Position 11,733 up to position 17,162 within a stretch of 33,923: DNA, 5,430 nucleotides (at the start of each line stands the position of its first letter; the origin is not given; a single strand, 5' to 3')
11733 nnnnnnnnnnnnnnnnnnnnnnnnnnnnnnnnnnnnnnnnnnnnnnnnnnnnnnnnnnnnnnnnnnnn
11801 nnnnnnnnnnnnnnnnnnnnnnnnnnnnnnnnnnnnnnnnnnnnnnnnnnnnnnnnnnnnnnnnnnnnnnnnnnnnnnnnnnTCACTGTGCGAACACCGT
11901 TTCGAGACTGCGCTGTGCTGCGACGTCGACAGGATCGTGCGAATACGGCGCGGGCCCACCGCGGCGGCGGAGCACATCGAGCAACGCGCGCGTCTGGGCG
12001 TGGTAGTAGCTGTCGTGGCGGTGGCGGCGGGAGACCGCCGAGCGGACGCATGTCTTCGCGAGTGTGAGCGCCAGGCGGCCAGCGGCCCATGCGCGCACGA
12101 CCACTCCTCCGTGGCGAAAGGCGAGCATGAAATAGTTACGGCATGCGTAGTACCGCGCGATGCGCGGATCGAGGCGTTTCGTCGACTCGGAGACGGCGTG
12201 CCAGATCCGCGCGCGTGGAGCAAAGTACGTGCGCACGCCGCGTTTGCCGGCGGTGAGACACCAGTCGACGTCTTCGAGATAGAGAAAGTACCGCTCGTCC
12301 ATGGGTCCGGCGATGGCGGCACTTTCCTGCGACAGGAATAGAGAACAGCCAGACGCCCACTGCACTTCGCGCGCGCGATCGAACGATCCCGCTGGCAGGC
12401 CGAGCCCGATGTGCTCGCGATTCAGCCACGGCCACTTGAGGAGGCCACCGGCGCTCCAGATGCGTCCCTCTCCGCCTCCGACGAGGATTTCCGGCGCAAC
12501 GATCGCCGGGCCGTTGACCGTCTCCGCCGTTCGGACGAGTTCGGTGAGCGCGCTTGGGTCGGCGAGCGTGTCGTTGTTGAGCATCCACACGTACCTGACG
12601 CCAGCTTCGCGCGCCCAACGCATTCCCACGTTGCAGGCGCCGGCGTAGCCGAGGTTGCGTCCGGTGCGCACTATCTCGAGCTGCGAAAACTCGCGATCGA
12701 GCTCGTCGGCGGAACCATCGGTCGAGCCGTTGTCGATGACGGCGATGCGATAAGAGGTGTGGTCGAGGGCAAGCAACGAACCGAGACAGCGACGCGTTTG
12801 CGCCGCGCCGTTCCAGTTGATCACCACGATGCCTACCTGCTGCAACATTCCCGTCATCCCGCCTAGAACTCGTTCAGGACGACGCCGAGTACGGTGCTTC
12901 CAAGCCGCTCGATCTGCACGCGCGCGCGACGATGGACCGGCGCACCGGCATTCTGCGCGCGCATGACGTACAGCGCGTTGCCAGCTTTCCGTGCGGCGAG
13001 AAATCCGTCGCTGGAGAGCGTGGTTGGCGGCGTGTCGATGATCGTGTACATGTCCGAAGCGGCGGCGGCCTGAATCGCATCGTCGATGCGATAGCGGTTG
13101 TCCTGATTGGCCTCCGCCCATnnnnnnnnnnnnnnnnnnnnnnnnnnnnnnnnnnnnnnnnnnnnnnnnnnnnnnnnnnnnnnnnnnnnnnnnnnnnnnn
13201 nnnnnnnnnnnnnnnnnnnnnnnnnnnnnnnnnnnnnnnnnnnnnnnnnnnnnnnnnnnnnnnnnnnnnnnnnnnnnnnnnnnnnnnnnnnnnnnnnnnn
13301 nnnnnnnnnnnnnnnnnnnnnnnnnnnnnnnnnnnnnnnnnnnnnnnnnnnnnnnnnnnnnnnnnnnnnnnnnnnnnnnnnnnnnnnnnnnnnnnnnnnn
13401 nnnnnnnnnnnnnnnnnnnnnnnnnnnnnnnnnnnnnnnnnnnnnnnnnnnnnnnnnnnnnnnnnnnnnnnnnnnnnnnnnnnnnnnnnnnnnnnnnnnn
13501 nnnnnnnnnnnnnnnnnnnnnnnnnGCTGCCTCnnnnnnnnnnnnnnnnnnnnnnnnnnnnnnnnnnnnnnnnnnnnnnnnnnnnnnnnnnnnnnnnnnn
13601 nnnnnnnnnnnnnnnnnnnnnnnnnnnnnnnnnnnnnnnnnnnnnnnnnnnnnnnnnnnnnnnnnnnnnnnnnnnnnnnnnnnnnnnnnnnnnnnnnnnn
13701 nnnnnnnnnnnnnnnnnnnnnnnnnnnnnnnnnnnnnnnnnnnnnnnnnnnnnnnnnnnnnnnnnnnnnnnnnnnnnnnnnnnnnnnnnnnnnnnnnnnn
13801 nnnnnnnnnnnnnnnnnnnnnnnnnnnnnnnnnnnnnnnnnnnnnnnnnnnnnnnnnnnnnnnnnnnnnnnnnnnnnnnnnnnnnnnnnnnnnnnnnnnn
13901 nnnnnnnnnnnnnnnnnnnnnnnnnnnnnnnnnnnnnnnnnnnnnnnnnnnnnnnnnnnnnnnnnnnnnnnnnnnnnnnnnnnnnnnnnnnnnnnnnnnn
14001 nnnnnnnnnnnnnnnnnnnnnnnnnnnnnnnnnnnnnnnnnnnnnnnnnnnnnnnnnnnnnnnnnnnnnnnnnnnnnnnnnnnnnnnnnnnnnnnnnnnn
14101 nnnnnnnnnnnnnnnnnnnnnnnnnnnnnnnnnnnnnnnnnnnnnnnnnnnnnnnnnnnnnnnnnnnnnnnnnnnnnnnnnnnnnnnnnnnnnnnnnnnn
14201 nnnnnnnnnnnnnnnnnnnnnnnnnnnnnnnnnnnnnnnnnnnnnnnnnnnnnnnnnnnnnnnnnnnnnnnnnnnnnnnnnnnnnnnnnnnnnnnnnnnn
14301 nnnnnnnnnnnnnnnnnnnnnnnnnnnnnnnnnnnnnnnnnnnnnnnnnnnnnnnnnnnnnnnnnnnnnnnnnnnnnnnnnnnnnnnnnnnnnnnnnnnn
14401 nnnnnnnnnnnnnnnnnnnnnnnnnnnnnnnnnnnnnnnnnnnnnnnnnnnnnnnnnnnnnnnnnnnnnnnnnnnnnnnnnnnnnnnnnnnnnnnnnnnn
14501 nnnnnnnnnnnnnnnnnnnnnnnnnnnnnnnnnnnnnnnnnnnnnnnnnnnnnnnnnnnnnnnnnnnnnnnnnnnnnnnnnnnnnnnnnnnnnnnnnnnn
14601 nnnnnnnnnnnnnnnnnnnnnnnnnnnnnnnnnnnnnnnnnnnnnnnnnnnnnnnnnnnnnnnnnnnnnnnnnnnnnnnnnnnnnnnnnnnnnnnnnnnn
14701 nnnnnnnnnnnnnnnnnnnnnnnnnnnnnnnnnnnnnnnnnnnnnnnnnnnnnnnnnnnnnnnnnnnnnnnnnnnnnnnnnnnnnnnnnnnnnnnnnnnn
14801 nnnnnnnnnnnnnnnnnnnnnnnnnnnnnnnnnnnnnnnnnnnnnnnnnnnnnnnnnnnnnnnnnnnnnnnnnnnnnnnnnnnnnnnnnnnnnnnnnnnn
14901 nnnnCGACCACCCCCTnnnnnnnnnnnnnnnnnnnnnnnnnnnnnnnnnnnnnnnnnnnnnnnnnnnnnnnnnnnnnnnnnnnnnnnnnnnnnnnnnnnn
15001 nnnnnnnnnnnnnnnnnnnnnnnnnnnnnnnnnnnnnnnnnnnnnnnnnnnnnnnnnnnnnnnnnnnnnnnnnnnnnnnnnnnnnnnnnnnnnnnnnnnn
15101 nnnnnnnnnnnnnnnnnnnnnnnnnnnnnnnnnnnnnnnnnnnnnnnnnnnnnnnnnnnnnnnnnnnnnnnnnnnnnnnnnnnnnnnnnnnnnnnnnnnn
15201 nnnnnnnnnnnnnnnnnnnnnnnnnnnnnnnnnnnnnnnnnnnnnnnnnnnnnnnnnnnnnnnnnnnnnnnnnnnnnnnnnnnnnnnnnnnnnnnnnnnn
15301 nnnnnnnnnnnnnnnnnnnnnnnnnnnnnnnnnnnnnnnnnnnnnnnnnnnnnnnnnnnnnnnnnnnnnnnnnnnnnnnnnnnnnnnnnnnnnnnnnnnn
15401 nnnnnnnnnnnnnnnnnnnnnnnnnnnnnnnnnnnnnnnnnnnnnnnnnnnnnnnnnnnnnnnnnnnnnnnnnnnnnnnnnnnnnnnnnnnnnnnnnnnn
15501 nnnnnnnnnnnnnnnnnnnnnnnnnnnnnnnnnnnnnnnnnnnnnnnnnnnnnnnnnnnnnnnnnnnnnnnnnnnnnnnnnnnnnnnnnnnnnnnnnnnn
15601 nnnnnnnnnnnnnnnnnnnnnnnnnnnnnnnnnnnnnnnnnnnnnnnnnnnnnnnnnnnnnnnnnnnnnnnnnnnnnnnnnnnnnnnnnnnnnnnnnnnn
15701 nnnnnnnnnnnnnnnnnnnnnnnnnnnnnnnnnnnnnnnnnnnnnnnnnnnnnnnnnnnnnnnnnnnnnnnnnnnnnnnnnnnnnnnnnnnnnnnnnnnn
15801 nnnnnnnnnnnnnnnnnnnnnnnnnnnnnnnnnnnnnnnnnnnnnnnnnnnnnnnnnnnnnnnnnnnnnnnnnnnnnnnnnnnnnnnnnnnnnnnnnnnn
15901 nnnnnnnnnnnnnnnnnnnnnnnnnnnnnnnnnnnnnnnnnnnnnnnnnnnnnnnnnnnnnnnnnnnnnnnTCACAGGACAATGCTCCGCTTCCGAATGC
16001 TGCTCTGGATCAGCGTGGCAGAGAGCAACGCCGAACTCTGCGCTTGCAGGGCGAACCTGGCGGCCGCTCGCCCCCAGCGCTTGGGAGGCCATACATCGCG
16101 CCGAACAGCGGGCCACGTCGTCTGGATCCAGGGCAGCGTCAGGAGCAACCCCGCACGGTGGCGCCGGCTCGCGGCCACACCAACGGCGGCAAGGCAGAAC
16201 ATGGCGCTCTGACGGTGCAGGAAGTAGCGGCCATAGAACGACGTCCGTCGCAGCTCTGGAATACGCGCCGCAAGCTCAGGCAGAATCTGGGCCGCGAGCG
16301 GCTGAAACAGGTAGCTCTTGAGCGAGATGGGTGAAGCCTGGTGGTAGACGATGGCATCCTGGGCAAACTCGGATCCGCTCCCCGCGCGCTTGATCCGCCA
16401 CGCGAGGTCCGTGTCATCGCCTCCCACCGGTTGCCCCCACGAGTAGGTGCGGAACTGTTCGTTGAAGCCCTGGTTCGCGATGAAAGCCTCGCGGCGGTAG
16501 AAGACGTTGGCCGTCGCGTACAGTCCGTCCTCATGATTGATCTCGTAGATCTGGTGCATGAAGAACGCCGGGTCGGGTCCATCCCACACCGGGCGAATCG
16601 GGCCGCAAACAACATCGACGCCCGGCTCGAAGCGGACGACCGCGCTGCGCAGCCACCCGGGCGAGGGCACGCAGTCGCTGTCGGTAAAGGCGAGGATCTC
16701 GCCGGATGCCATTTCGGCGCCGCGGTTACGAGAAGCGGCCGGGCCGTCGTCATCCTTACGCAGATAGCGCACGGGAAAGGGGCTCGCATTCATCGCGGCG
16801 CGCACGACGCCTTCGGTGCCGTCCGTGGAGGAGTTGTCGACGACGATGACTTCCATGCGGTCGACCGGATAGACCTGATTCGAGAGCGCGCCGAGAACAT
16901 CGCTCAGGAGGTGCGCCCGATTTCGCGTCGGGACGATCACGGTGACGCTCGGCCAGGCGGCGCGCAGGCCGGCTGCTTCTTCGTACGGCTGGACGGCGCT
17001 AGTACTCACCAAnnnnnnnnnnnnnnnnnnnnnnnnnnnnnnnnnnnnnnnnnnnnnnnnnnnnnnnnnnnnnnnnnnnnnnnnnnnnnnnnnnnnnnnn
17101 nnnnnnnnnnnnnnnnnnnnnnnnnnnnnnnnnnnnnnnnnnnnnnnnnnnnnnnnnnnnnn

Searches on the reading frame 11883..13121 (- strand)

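Call 36: search_protein_families(library=pfam, proteins=[window:11883-13121:-], max_evalue=0.001)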
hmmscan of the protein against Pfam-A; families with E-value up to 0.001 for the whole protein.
window:11883-13121:- (412 aa): 3 families
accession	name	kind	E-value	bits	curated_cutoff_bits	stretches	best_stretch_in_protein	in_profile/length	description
PF00535.33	Glycos_transf_2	-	2.5e-19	70.3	23.3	1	98-225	2-128/168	Glycosyl transferase family 2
PF13641.12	Glyco_tranf_2_3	-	7.2e-12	46.2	27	1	95-317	2-220/230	Glycosyltransferase like family 2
PF13632.12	Glyco_trans_2_3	-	3.3e-05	24.2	27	1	177-353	1-173/198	Glycosyl transferase family group 2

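Call 43: search_protein_families(library=ncbifam, proteins=[window:11883-13121:-], max_evalue=0.00001)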
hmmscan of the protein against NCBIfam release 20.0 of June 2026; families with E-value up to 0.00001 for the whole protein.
window:11883-13121:- (412 aa): 6 families
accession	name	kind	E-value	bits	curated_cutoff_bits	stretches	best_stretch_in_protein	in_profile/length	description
TIGR01556.1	rhamnosyltran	subfamily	1.4e-18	67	200.55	1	118-333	16-235/281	rhamnosyltransferase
TIGR03965.1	mycofact_glyco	equivalog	3.5e-12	45.9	280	1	93-385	73-355/467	mycofactocin biosynthesis glycosyltransferase MftF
TIGR03937.1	PgaC_IcaA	equivalog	5.3e-10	38.8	422.3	1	92-200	43-151/407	poly-beta-1,6-N-acetyl-D-glucosamine synthase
NF041875.1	EPS_EpsD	equivalog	4.2e-08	33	370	1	97-325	2-223/325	exopolysaccharide biosynthesis glycosyltransferase EpsD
NF007482.0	PRK10073.1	equivalog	7e-08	31.8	423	1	93-200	5-111/334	glycosyltransferase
NF050113.1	gal_furan_GlfT1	equivalog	1.2e-06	28.1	330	1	99-203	4-109/290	galactofuranosyltransferase GlfT1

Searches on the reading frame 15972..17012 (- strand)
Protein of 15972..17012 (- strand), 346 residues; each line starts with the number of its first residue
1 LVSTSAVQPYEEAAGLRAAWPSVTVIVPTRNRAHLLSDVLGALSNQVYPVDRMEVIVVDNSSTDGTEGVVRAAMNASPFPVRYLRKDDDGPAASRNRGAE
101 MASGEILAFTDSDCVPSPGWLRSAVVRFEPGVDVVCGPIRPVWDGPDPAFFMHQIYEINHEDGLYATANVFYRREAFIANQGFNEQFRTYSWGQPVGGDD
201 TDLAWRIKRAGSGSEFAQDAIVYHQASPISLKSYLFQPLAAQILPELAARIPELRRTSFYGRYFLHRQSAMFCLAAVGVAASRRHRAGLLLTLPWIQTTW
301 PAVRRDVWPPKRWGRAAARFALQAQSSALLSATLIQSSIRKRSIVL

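Call 4: search_protein_families(library=pfam, proteins=[window:15972-17012:-], max_evalue=0.01)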
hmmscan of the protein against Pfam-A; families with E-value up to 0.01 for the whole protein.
window:15972-17012:- (346 aa): 5 families
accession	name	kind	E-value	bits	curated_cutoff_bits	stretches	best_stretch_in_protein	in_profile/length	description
PF00535.33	Glycos_transf_2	-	3.2e-29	102.5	23.3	1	24-155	1-131/168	Glycosyl transferase family 2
PF13641.12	Glyco_tranf_2_3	-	1.4e-16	61.6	27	1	21-234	1-220/230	Glycosyltransferase like family 2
PF10111.15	Glyco_tranf_2_2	-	5.2e-11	43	27.3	1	25-119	2-97/276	Glycosyltransferase like family 2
PF13632.12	Glyco_trans_2_3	-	2.3e-05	24.7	27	1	109-238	4-136/198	Glycosyl transferase family group 2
PF02709.20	Glyco_transf_7C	-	0.0025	17.9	23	1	165-216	19-64/78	N-terminal domain of galactosyltransferase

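Call 5: search_protein_families(library=ncbifam, proteins=[window:15972-17012:-], max_evalue=0.01)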
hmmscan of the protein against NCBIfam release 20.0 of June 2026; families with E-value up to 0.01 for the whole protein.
window:15972-17012:- (346 aa): 23 families
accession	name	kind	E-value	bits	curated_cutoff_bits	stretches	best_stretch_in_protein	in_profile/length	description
TIGR03965.1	mycofact_glyco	equivalog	1.9e-40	139.1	280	2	17-142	71-194/467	mycofactocin biosynthesis glycosyltransferase MftF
NF041875.1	EPS_EpsD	equivalog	1.9e-39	135.9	370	1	23-287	1-269/325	exopolysaccharide biosynthesis glycosyltransferase EpsD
NF038302.1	EPS_HpsE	equivalog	4.6e-20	71.8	300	1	23-153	3-138/307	hormogonium polysaccharide biosynthesis glycosyltransferase HpsE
NF041394.1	GtaseAglG_Halo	equivalog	2e-16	60.1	440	1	22-225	4-216/304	glucosyl-dolichyl phosphate glucuronosyltransferase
TIGR03111.1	glyc2_xrt_Gpos1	hypoth_equivalog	2.5e-13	49.6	363.95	1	16-136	44-164/439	TIGR03111 family XrtG-associated glycosyltransferase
TIGR03469.1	HpnB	hypoth_equivalog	7.5e-12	45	379.25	1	13-78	36-100/386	hopene-associated glycosyltransferase HpnB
NF007482.0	PRK10073.1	equivalog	8.8e-12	44.7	423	1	21-115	6-97/334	glycosyltransferase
TIGR04283.1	glyco_like_mftF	equivalog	4.6e-11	42.7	182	1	24-123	2-92/221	TIGR04283 family arsenosugar biosynthesis glycosyltransferase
NF047683.1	TeichurnBiosyTuaG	equivalog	3.2e-10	40.1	400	1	20-115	5-98/252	teichuronic acid biosynthesis protein TuaG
NF045692.1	OglycostaseCruG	equivalog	7.2e-10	38.3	600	1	18-93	38-109/386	2'-O-glycosyltransferase CruG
NF050050.1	ProtGlycPglI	equivalog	1.7e-09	37.5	500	1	21-126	2-106/306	GalNAc(5)-diNAcBac-PP-undecaprenol beta-1,3-glucosyltransferase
NF038299.1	EPS_HpsN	equivalog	8.2e-09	34.9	425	1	21-136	1-116/317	hormogonium polysaccharide biosynthesis glycosyltransferase HpsN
TIGR03937.1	PgaC_IcaA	equivalog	1.5e-08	34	422.3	1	18-115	42-137/407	poly-beta-1,6-N-acetyl-D-glucosamine synthase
NF050819.1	PolSacchBiosHfsG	equivalog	8.1e-08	31.8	500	1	16-117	7-105/302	polysaccharide biosynthesis protein HfsG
NF010496.0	PRK13915.1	equivalog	5.1e-06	25.8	262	1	22-115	32-128/307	glucosyl-3-phosphoglycerate synthase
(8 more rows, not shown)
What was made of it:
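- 15972..17012 (-): GT2 glycosyltransferase, MftF/EpsD-like (core). Calls 4 and 5.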
